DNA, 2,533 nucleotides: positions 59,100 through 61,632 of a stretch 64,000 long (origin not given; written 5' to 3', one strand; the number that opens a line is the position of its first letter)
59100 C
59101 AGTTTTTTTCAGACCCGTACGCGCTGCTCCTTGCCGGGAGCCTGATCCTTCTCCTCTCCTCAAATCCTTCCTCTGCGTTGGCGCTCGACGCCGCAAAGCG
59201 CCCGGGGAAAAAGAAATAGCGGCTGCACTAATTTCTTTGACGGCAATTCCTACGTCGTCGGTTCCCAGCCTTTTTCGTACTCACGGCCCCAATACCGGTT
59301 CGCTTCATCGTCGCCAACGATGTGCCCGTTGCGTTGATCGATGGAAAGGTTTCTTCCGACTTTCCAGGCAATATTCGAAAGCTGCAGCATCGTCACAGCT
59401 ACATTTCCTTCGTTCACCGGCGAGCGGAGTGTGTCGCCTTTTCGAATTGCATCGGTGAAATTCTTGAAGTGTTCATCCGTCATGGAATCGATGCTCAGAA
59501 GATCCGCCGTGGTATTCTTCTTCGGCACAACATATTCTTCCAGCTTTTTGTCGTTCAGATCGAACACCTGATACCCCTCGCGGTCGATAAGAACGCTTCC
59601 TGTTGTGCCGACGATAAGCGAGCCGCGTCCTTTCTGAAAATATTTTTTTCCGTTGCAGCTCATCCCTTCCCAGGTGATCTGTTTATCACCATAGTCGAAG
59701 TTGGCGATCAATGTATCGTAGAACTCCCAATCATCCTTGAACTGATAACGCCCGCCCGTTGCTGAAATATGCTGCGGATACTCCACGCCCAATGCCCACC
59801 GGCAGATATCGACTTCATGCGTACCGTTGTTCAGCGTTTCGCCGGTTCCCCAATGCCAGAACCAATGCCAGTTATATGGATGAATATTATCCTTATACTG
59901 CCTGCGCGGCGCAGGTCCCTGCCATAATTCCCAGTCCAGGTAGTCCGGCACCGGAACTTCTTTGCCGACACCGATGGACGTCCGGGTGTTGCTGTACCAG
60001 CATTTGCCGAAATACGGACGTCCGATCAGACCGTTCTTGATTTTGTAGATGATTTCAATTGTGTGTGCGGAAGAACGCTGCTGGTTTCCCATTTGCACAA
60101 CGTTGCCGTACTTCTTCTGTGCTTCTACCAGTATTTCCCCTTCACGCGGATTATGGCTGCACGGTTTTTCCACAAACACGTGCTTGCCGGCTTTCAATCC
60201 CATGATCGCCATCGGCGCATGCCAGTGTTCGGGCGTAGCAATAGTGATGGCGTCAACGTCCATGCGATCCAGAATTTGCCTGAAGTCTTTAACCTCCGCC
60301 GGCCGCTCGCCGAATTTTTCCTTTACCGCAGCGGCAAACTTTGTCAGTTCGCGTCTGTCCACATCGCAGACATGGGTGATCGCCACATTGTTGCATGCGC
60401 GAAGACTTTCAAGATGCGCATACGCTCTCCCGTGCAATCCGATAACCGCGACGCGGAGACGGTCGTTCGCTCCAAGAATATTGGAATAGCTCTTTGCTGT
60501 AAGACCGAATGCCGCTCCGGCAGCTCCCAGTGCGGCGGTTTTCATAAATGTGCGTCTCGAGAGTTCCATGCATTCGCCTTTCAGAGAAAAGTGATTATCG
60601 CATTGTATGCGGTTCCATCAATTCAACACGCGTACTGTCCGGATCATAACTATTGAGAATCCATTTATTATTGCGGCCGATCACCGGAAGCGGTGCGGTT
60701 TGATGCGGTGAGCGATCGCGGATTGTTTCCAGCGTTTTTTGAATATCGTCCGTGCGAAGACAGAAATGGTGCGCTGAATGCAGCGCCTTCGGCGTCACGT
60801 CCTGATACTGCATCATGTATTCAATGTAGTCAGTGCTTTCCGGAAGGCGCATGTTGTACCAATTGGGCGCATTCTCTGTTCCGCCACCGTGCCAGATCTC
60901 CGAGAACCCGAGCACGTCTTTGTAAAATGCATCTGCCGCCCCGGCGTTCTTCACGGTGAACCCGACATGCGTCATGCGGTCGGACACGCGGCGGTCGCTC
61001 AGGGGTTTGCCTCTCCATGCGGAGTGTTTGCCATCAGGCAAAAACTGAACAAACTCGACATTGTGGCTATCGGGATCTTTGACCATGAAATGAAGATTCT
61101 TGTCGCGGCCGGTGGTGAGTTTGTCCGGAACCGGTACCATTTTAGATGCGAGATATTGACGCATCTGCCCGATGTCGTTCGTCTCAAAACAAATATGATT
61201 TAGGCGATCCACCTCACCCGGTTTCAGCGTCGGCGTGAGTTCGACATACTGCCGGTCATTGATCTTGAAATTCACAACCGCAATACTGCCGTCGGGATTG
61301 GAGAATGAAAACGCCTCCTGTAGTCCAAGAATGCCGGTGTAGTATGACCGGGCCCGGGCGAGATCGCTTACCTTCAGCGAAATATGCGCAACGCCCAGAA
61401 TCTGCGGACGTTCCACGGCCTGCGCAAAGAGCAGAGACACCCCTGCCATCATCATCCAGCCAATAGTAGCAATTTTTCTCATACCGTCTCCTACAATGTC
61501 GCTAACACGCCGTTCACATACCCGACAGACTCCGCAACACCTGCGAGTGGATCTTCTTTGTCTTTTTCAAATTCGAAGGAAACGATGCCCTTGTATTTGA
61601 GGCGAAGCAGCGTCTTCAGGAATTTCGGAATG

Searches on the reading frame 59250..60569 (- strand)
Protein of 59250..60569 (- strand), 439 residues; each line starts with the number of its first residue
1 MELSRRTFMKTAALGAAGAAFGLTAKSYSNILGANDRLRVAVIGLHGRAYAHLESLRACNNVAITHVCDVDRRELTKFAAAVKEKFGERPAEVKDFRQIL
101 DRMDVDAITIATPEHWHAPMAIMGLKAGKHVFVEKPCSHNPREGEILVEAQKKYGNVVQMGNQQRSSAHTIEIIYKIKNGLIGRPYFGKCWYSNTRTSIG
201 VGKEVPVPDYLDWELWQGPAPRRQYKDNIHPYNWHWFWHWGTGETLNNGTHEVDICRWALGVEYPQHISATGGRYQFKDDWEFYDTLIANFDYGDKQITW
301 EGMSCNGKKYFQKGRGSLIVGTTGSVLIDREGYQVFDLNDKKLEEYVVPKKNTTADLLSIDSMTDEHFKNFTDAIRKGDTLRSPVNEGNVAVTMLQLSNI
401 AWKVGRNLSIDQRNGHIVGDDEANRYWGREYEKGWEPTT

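Call 53: search_protein_families(library=pfam, proteins=[window:59250-60569:-], max_evalue=0.001)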
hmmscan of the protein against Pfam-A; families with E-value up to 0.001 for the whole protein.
window:59250-60569:- (439 aa): 6 families
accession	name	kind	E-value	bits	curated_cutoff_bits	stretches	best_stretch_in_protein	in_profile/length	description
PF01408.29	GFO_IDH_MocA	-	8.3e-21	75.3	24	1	38-161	1-119/120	Oxidoreductase family, NAD-binding Rossmann fold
PF19051.5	GFO_IDH_MocA_C2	-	1.1e-12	48.4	23.3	1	204-428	45-245/254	Oxidoreductase family, C-terminal alpha/beta domain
PF22725.1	GFO_IDH_MocA_C3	-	9.2e-07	29.3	27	1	228-326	30-123/124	GFO/IDH/MocA C-terminal domain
PF02894.22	GFO_IDH_MocA_C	-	8.5e-06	26.1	22.9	1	226-388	30-196/218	Oxidoreductase family, C-terminal alpha/beta domain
PF10518.14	TAT_signal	-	0.00011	22.4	22.7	1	2-22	1-21/21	TAT (twin-arginine translocation) pathway signal sequence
PF02423.21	OCD_Mu_crystall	-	0.00036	20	24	1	32-165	124-253/314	Ornithine cyclodeaminase/mu-crystallin family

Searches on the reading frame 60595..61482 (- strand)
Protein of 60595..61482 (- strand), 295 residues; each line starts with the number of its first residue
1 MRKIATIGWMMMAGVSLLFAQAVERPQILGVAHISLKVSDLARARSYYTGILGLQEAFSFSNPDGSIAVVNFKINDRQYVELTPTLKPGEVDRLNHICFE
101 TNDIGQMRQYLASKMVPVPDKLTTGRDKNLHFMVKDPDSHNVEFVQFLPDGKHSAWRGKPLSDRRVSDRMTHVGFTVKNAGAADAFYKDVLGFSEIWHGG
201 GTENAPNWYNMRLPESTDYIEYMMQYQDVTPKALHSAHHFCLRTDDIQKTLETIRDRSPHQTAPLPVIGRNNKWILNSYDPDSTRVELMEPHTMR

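Call 53: search_protein_families(library=pfam, proteins=[window:60595-61482:-], max_evalue=0.001)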
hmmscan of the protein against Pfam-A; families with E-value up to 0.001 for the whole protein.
window:60595-61482:- (295 aa): 4 families
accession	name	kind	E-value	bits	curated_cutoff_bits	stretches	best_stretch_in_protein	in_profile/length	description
PF00903.31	Glyoxalase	-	1.1e-23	84.4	20.6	2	31-144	2-121/121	Glyoxalase/Bleomycin resistance protein/Dioxygenase superfamily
PF13669.12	Glyoxalase_4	-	7.4e-17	62.1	27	2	172-257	2-89/109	Glyoxalase/Bleomycin resistance protein/Dioxygenase superfamily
PF22677.2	Ble-like_N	-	3.7e-07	30.2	24.5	0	169-193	1-25/41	Bleomycin resistance protein-like N-terminal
PF13468.12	Glyoxalase_3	-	2.3e-06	28.2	25.1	0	172-258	3-99/176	Glyoxalase-like domain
